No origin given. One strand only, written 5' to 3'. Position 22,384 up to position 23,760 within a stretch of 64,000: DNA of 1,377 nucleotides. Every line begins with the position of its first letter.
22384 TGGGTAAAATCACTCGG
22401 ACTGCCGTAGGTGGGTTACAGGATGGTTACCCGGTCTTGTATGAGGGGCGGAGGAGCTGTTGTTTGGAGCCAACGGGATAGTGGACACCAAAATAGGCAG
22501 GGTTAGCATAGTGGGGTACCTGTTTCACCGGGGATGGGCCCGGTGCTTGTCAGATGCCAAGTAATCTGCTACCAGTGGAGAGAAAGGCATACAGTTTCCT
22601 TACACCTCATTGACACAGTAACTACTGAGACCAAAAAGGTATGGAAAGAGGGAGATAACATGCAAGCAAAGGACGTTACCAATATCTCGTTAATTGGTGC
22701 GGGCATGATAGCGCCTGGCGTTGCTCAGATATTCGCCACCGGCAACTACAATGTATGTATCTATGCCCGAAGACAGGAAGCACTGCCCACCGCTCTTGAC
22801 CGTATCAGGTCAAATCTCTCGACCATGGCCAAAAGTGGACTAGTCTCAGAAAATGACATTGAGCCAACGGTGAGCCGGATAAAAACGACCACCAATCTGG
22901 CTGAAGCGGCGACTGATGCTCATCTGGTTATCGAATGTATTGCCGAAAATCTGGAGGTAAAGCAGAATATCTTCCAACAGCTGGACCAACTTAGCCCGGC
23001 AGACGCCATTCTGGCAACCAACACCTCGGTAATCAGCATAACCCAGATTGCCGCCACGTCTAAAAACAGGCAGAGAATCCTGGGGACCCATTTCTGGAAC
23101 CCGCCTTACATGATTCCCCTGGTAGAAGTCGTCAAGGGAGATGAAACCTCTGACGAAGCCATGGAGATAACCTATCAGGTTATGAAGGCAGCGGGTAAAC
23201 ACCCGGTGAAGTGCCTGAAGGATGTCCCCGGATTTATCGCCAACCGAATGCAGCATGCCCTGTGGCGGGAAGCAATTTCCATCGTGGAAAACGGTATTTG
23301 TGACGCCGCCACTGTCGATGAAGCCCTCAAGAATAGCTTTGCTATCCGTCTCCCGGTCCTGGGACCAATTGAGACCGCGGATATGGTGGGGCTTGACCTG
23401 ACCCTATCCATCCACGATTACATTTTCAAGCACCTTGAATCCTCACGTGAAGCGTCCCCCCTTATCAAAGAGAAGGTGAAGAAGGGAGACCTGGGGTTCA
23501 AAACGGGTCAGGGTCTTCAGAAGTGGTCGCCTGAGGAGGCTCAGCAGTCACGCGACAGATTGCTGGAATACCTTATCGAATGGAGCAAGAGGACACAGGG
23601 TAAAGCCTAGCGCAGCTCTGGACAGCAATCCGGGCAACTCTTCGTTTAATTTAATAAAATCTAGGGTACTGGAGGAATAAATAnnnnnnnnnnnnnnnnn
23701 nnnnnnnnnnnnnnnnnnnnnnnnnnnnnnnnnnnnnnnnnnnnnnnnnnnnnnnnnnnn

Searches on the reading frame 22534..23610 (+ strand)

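Call 5: search_protein_families(library=pfam, proteins=[window:22534-23610:+], max_evalue=0.01)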
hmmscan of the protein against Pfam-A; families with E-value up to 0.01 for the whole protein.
window:22534-23610:+ (358 aa): 5 families
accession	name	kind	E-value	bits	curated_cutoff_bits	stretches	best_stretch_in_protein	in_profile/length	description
PF02737.24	3HCDH_N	-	3.6e-58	196.9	22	1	51-230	2-179/180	3-hydroxyacyl-CoA dehydrogenase, NAD binding domain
PF00725.27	3HCDH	-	2.5e-20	73.2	22.1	1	233-331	1-97/97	3-hydroxyacyl-CoA dehydrogenase, C-terminal domain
PF03446.21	NAD_binding_2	-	0.0018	18.7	21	1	50-174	1-104/161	NAD binding domain of 6-phosphogluconate dehydrogenase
PF01210.29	NAD_Gly3P_dh_N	-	0.0028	18.1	23.1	1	51-162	2-101/158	NAD-dependent glycerol-3-phosphate dehydrogenase N-terminus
PF03807.23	F420_oxidored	-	0.0034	18.4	21.6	1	51-110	2-63/94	NADP oxidoreductase coenzyme F420-dependent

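Call 6: search_protein_families(library=ncbifam, proteins=[window:22534-23610:+], max_evalue=0.01)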
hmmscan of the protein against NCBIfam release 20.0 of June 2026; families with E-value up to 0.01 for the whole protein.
window:22534-23610:+ (358 aa): 20 families
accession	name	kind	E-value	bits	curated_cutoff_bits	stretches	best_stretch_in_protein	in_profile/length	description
NF006124.0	PRK08268.1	subfamily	1.9e-74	251.5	508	1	45-340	4-296/507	3-hydroxyacyl-CoA dehydrogenase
NF004474.0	PRK05808.1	subfamily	9.4e-68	228.5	408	1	47-330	2-281/283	3-hydroxybutyryl-CoA dehydrogenase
NF042925.1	FHMPC_DH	equivalog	6.1e-66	222.8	500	1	50-340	2-289/304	5-formyl-3-hydroxy-2-methylpyridine 4-carboxylate 5-dehydrogenase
NF006722.0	PRK09260.1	equivalog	6.5e-64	215.9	429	1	49-336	3-286/289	3-hydroxyacyl-CoA dehydrogenase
NF004783.0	PRK06129.1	equivalog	6.8e-64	216.2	347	1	49-301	3-258/315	3-hydroxyacyl-CoA dehydrogenase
TIGR02279.1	PaaC-3OHAcCoADH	equivalog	2.6e-63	214.6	669.4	1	48-337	5-291/503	3-hydroxyacyl-CoA dehydrogenase PaaH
NF005875.0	PRK07819.1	subfamily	2.3e-57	194.6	319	1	46-330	3-285/287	3-hydroxybutyryl-CoA dehydrogenase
NF006125.0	PRK08269.1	equivalog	3.7e-55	187.3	427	1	46-348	3-313/334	3-hydroxybutyryl-CoA dehydrogenase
NF005715.0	PRK07530.1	equivalog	7e-55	186.5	420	1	47-335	3-287/292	3-hydroxybutyryl-CoA dehydrogenase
NF004699.0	PRK06035.1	equivalog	1.5e-54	185.2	500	1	47-323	2-277/294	3-hydroxyacyl-CoA dehydrogenase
NF006143.0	PRK08293.1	equivalog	6.6e-49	166.8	312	1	47-331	3-287/291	3-hydroxyacyl-CoA dehydrogenase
NF008363.0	PRK11154.1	equivalog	6e-44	150.3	869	1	26-341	289-598/708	fatty acid oxidation complex subunit alpha FadJ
NF008727.0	PRK11730.1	equivalog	1.2e-42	146.2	870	1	41-338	306-599/717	fatty acid oxidation complex subunit alpha FadB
NF005716.0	PRK07531.1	equivalog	6.6e-41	140.6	592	1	48-286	4-238/495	carnitine 3-dehydrogenase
NF005471.0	PRK07066.1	equivalog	7.5e-37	127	414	1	47-288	6-243/321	L-carnitine dehydrogenase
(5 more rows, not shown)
